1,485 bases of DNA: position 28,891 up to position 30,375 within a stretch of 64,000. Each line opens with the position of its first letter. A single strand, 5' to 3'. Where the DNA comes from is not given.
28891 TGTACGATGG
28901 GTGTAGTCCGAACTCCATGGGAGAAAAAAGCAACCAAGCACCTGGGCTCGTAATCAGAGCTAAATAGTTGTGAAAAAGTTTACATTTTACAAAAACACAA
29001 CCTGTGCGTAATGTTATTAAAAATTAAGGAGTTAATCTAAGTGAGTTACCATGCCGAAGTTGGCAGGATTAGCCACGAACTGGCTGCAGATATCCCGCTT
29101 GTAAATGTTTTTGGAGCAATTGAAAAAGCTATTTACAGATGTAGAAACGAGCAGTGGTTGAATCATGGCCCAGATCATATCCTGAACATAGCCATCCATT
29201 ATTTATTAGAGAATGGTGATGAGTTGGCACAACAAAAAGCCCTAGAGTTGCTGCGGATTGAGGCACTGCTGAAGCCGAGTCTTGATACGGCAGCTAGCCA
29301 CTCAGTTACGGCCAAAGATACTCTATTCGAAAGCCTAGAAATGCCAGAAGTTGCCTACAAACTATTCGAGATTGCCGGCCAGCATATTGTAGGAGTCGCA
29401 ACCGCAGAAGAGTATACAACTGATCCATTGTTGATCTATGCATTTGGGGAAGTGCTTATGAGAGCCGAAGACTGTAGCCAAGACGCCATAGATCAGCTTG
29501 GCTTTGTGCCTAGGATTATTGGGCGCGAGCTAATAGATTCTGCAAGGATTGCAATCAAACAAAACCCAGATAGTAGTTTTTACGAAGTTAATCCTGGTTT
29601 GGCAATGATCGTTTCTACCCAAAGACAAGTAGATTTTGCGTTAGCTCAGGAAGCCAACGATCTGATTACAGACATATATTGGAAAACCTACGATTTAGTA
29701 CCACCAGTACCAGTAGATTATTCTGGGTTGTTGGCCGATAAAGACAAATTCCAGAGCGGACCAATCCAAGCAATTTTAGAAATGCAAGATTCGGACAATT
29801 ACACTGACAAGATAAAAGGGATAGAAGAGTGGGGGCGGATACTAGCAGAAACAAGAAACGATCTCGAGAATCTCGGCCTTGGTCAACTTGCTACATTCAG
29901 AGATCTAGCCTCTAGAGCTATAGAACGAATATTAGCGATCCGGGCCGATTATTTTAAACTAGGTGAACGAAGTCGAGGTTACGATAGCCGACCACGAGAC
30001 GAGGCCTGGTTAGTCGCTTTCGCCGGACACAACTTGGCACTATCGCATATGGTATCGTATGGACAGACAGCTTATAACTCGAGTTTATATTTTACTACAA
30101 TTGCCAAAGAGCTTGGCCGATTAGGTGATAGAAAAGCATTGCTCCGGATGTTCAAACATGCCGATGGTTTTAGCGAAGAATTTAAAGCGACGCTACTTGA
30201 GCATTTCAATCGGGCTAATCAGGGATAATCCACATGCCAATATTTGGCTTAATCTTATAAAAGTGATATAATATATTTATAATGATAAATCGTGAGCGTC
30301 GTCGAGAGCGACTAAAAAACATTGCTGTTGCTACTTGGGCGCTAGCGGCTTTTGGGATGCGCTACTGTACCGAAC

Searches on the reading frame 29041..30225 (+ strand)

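Call 13: search_protein_families(library=ncbifam, proteins=[window:29041-30225:+], max_evalue=1)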
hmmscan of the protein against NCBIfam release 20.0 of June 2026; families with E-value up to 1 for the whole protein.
window:29041-30225:+ (395 aa): 0 families

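Call 16: search_protein_families(library=pfam, proteins=[window:29041-30225:+], max_evalue=0.001)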
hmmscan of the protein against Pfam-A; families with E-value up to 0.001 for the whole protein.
window:29041-30225:+ (395 aa): 0 families

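Call 57: search_protein_families(library=phrogs, proteins=[window:29041-30225:+], max_evalue=0.1)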
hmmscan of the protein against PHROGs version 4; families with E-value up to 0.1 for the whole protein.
window:29041-30225:+ (395 aa): 1 family
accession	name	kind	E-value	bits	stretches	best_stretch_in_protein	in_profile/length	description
phrog_26641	-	unknown function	0.0091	16.8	1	48-71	7-30/43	-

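Call 58: search_protein_families(library=padloc, proteins=[window:29041-30225:+], max_evalue=0.1)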
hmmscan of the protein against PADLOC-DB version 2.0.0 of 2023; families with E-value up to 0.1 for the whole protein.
window:29041-30225:+ (395 aa): 0 families
